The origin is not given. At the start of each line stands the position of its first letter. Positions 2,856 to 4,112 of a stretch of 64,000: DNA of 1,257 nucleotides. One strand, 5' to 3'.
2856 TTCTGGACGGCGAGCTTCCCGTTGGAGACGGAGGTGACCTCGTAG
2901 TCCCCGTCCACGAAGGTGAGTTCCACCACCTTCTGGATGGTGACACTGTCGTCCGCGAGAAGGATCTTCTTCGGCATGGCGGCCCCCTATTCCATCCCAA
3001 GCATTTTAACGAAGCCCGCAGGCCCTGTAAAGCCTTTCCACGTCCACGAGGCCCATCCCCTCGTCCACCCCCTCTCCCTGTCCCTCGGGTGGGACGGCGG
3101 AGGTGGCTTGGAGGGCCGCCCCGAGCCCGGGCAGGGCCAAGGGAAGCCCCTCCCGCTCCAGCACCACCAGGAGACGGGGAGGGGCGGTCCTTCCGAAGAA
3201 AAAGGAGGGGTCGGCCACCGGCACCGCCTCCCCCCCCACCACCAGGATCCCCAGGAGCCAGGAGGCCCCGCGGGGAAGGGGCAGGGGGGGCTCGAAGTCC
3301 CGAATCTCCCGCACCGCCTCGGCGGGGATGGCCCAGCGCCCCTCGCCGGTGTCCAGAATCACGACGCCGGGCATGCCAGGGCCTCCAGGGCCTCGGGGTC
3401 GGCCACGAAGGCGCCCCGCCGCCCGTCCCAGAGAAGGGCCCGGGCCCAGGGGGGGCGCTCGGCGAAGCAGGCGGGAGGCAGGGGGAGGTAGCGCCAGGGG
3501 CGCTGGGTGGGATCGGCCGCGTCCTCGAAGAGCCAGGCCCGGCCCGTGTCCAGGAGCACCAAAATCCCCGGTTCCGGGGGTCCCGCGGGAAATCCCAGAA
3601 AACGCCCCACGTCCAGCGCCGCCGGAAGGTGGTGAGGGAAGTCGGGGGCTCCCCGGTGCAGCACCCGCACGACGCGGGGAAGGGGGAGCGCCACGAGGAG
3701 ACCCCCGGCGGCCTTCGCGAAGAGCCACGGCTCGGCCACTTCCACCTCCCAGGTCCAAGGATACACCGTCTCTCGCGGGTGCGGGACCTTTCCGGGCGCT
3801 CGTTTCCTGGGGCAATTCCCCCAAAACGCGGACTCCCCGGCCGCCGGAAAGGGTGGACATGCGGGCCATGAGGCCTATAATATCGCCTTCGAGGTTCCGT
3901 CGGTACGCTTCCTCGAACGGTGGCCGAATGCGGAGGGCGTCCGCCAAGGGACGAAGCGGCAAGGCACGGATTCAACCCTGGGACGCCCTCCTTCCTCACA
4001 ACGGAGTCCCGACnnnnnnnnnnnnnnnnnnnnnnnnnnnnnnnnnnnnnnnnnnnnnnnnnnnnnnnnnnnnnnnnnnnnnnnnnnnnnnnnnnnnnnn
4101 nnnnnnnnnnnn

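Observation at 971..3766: Two single-domain CheW-like proteins upstream of a RomR-like receiver with a giant disordered linker, all feeding into valS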

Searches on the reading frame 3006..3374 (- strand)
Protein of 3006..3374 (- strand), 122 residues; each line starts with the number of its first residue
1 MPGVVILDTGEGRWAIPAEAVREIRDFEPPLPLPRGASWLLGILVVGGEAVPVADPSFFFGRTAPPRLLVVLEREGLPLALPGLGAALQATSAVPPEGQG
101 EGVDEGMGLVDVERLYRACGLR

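Call 3: search_protein_families(library=pfam, proteins=[window:3006-3374:-], max_evalue=1)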
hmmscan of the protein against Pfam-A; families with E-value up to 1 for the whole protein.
window:3006-3374:- (122 aa): 1 family
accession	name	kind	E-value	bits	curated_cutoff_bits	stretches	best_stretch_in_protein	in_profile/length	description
PF01584.24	CheW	-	1.2e-09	38.4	23.5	1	4-81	2-83/138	CheW-like domain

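Call 9: search_protein_families(library=ncbifam, proteins=[window:3006-3374:-], max_evalue=1)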
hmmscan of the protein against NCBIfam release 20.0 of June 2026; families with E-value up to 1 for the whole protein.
window:3006-3374:- (122 aa): 0 families

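Call 32: search_solved_structures(query=A3, max_evalue=1)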
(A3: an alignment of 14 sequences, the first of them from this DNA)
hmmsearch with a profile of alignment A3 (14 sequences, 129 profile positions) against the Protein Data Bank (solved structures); distinct sequences matched with E-value up to 1: 6.
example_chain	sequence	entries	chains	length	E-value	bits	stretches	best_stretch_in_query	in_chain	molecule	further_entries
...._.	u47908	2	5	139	3.8e-13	52.7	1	3-122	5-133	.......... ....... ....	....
1k0s_A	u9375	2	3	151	4.6e-13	52.4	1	3-122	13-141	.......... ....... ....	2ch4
4jpb_W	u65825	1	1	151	5.1e-13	52.3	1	3-122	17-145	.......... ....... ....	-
2qdl_A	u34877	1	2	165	1.4e-09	41.2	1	2-127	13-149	Chemotaxis signal transduction protein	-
8c5v_E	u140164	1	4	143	8.1e-07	32.3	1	2-122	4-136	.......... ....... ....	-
2ho9_A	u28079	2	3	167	1.3e-06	31.6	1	2-122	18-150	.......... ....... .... | CheW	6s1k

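Call 78: search_solved_structures(query=A3, max_evalue=1e-8, show_alignments=1)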
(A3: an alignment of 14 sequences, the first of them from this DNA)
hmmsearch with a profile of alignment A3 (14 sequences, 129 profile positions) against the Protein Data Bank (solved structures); distinct sequences matched with E-value up to 1e-8: 4.
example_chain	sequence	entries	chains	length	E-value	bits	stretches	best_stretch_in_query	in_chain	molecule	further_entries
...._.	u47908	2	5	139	3.8e-13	52.7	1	3-122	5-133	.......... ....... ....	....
1k0s_A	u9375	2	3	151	4.6e-13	52.4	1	3-122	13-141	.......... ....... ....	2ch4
4jpb_W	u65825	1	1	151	5.1e-13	52.3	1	3-122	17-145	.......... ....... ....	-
2qdl_A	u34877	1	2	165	1.4e-09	41.2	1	2-127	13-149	Chemotaxis signal transduction protein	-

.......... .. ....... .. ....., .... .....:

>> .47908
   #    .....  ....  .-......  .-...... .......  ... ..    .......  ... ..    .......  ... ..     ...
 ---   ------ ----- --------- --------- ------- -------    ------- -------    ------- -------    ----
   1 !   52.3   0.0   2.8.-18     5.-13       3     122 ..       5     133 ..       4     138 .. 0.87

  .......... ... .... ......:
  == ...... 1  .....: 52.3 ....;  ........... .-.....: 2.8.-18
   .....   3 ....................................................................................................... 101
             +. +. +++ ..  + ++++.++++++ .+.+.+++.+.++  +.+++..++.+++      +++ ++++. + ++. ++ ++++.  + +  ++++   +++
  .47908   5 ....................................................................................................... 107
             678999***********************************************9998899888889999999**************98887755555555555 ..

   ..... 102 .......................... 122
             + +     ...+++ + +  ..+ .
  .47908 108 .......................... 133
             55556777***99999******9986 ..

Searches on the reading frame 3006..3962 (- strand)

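Call 3: search_protein_families(library=pfam, proteins=[window:3006-3962:-], max_evalue=1)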
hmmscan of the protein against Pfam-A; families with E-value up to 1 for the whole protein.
window:3006-3962:- (318 aa): 1 family
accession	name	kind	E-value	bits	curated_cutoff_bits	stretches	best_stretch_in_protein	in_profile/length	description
PF01584.24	CheW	-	9.7e-09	35.4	23.5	1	201-277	3-83/138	CheW-like domain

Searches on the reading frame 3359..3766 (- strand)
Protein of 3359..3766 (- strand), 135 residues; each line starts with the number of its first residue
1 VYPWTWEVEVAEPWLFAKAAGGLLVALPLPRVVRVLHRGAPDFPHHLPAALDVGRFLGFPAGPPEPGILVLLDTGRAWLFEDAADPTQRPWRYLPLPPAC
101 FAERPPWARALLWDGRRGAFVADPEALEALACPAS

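Call 3: search_protein_families(library=pfam, proteins=[window:3359-3766:-], max_evalue=1)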
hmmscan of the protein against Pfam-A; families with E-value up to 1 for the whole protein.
window:3359-3766:- (135 aa): 0 families

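Call 9: search_protein_families(library=ncbifam, proteins=[window:3359-3766:-], max_evalue=1)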
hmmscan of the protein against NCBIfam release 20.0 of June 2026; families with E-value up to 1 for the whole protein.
window:3359-3766:- (135 aa): 0 families

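Call 31: search_solved_structures(query=A2, max_evalue=10)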
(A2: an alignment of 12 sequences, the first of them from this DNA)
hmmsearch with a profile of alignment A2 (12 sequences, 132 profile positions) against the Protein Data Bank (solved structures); distinct sequences matched with E-value up to 10: 6.
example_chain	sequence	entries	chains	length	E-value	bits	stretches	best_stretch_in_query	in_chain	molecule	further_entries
8a22_Bu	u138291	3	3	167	0.94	12.3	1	10-54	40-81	mS23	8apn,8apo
6m2u_A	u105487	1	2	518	1.3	11.8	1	40-78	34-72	Benzoate-coenzyme A ligase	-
4rlf_A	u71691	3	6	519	1.3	11.8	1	40-78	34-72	Benzoate-coenzyme A ligase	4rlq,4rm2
4rm3_A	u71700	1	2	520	1.3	11.8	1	40-78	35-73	Benzoate-coenzyme A ligase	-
6m2o_A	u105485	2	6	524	1.3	11.8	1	40-78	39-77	Benzoate-coenzyme A ligase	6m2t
4eat_A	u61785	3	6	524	1.3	11.8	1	40-78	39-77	Benzoate-coenzyme A ligase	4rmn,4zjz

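Call 34: find_homologous_proteins(query=window:3362-3766:-, max_evalue=0.001)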
Query window:3362-3766:- (135 aa): 4 proteins with E <= 0.001 among 150 candidates.
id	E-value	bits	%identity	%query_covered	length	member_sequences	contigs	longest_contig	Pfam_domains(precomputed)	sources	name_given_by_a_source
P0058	8.6e-66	238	88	93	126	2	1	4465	-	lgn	-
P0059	2.1e-62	227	86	92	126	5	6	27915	-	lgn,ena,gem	-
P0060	5.3e-60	220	79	93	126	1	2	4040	-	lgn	-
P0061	1.6e-55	205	80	90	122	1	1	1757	-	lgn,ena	-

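Call 40: find_homologous_proteins(query=A2, max_evalue=0.01)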
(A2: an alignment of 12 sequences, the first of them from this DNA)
Query A2 (12 sequences) (131 aa, profile of the alignment): 18 proteins with E <= 0.01 among 1899 candidates.
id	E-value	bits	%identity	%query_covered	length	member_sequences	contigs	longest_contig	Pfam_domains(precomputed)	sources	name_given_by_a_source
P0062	2.2e-40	155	26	87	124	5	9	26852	-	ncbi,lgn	ncbi:MAG: hypothetical protein ACE14Q_04035 [Acidobacteriota bacterium]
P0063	1.2e-39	153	18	90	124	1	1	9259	-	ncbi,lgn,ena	-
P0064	5.8e-38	147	22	90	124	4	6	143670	-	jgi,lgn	jgi:hypothetical protein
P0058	1.2e-36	143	88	94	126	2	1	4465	-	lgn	-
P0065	2.4e-36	142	24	82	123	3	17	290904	-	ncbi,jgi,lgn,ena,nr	ncbi:MAG TPA: hypothetical protein PK747_01535 [Acidobacteriota bacterium]|jgi:hypothetical protein|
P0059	3.6e-36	142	86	94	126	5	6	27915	-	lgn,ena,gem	-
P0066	3.8e-36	141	25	81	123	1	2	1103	-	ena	-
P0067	3.1e-34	135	24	88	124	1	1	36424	-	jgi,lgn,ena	-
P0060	3.5e-34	135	80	94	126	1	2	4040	-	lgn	-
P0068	4.8e-34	135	27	81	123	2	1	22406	-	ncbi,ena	-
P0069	7.0e-34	134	23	88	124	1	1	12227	-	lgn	-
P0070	2.5e-33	132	27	81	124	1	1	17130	-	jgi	-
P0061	1.4e-32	130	80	93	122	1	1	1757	-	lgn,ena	-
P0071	2.1e-32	129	26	90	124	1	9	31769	-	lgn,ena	-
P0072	8.1e-32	127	22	89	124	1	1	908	-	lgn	-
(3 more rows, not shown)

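Call 47: predict_structure(alignment_id=A5)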
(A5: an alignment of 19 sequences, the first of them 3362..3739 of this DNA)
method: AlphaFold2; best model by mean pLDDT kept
length: 126 residues; sequences in the alignment: 19
mean_pLDDT: 86.7   pTM: 0.80
mean pLDDT of the five models: 86.7, 86.3, 85.9, 84.7, 84.4
residues with pLDDT >= 90: 66; 70-90: 50; 50-70: 9; < 50: 1
segments of 3 or more residues with pLDDT < 50: none
pLDDT, mean of each block of 10 residues (from residue 1): 85 90 93 92 89 73 93 85 90 83 92 89 64
secondary structure, 60 per line:
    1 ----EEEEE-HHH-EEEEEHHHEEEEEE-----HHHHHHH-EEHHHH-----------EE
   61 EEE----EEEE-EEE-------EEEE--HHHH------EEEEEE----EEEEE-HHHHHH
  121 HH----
elements in order: E5-9 E15-19 E23-28 H34-40 H44-47 E59-63 E68-71 E73-75 E83-86 H89-92 E99-104 E109-113 H115-122

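Call 50: fold_search(model_id=the predicted structure, library=pdb)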
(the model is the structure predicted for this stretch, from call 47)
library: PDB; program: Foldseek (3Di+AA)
matches with E <= 10: 79; with E <= 0.001: 3
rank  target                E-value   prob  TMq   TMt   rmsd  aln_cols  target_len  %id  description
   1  8c5v_A                4.3e-04  1.00  0.61  0.23   4.4       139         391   18  Chemotaxis core signalling unit from E protein lysed E. coli cells (released 2023-09-13)
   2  6s1k_A                6.4e-04  1.00  0.65  0.24   5.2       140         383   18  E. coli Core Signaling Unit, carrying QQQQ receptor mutation (released 2020-01-22)
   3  9a72_B                9.2e-04  1.00  0.56  0.47   8.0       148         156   11  Integrative model of YFMS-CHEW by crosslinking MS and deep learning (released 2024-09-18)
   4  6s1k_C                3.6e-03  1.00  0.55  0.49   7.6       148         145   15  E. coli Core Signaling Unit, carrying QQQQ receptor mutation (released 2020-01-22)
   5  4jpb_A                4.1e-03  1.00  0.55  0.54   7.0       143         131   10  The structure of a ternary complex between CheA domains P4 and P5 with CheW and with an unzipped fragment of TM14, a c (released 2013-08-28)
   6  2ch4_Y                4.3e-03  1.00  0.64  0.58   6.2       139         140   11  Complex between Bacterial Chemotaxis histidine kinase CheA domains P4 and P5 and receptor-adaptor protein CheW (released 2006-04-18)
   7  2ch4_B                1.2e-02  1.00  0.62  0.28   5.2       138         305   10  Complex between Bacterial Chemotaxis histidine kinase CheA domains P4 and P5 and receptor-adaptor protein CheW (released 2006-04-18)
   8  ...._A                1.2e-02  1.00  0.59  0.32   5.7       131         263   11  The structure of a ternary complex between CheA domains P4 and P5 with CheW and with a truncated fragment of TM14, a c (released 2012-03-07)
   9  2ch4_A                2.0e-02  1.00  0.62  0.27   5.2       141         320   11  Complex between Bacterial Chemotaxis histidine kinase CheA domains P4 and P5 and receptor-adaptor protein CheW (released 2006-04-18)
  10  2qdl_B                2.4e-02  1.00  0.58  0.51   7.4       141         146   10  Crystal structure of scaffolding protein TtCheW from Thermoanaerobacter tengcongensis (released 2007-09-04)
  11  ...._C                2.4e-02  0.99  0.56  0.21   5.3       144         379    9  Cryo-electron Tomography and All-atom Molecular Dynamics Simulations Reveal a Novel Kinase Conformational Switch in Ba (released 2015-12-09)
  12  8c5v_E                5.2e-02  0.99  0.63  0.56   5.5       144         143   12  Chemotaxis core signalling unit from E protein lysed E. coli cells (released 2023-09-13)
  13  7p1w_B                5.5e-02  0.98  0.36  0.53   3.4        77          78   12  Crystal structure of a R51 R53 double mutant of the DNA-binding protein RemA from Geobacillus thermodenitrificans (released 2021-08-25)
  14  2qdl_A                6.2e-02  0.98  0.59  0.50   7.0       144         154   12  Crystal structure of scaffolding protein TtCheW from Thermoanaerobacter tengcongensis (released 2007-09-04)
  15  1b3q_B                8.3e-02  0.98  0.58  0.22   5.9       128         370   10  CRYSTAL STRUCTURE OF CHEA-289, A SIGNAL TRANSDUCING HISTIDINE KINASE (released 1999-12-15)
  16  2ch4_W                1.1e-01  0.98  0.60  0.55   5.7       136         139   10  Complex between Bacterial Chemotaxis histidine kinase CheA domains P4 and P5 and receptor-adaptor protein CheW (released 2006-04-18)
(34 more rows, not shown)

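Call 71: find_encoding_contigs(protein=P0059, flank=8000, max_places=2)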
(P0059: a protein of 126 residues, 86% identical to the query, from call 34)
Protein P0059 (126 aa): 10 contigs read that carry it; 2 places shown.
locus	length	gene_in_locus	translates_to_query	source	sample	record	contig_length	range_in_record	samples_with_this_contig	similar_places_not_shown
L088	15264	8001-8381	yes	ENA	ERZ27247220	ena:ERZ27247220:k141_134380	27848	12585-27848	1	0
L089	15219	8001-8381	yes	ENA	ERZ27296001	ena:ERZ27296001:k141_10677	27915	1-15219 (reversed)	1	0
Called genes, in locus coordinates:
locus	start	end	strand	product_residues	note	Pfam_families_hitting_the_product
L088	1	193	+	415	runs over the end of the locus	-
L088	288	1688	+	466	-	PF03951:Gln-synt_N, PF00120:Gln-synt_C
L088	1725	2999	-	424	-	PF01546:Peptidase_M20, PF07687:M20_dimer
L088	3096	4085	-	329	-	PF01180:DHO_dh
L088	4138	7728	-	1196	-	PF01855:POR_N, PF17147:PFOR_II, PF01558:POR, PF10371:EKR, PF12838:Fer4_7, PF13183:Fer4_8, PF13237:Fer4_10, PF13484:Fer4_16, +6 more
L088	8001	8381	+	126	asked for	-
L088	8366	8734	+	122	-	PF01584:CheW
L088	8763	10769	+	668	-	-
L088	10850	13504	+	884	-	PF00133:tRNA-synt_1, PF09334:tRNA-synt_1g, PF13603:tRNA-synt_1_2, PF08264:Anticodon_1, PF10458:Val_tRNA-synt_C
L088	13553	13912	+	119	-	-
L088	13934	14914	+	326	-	PF00962:A_deaminase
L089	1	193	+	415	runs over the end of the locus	-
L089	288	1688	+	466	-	PF03951:Gln-synt_N, PF00120:Gln-synt_C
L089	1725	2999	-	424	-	PF01546:Peptidase_M20, PF07687:M20_dimer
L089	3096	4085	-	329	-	PF01180:DHO_dh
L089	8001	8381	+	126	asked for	-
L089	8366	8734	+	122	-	PF01584:CheW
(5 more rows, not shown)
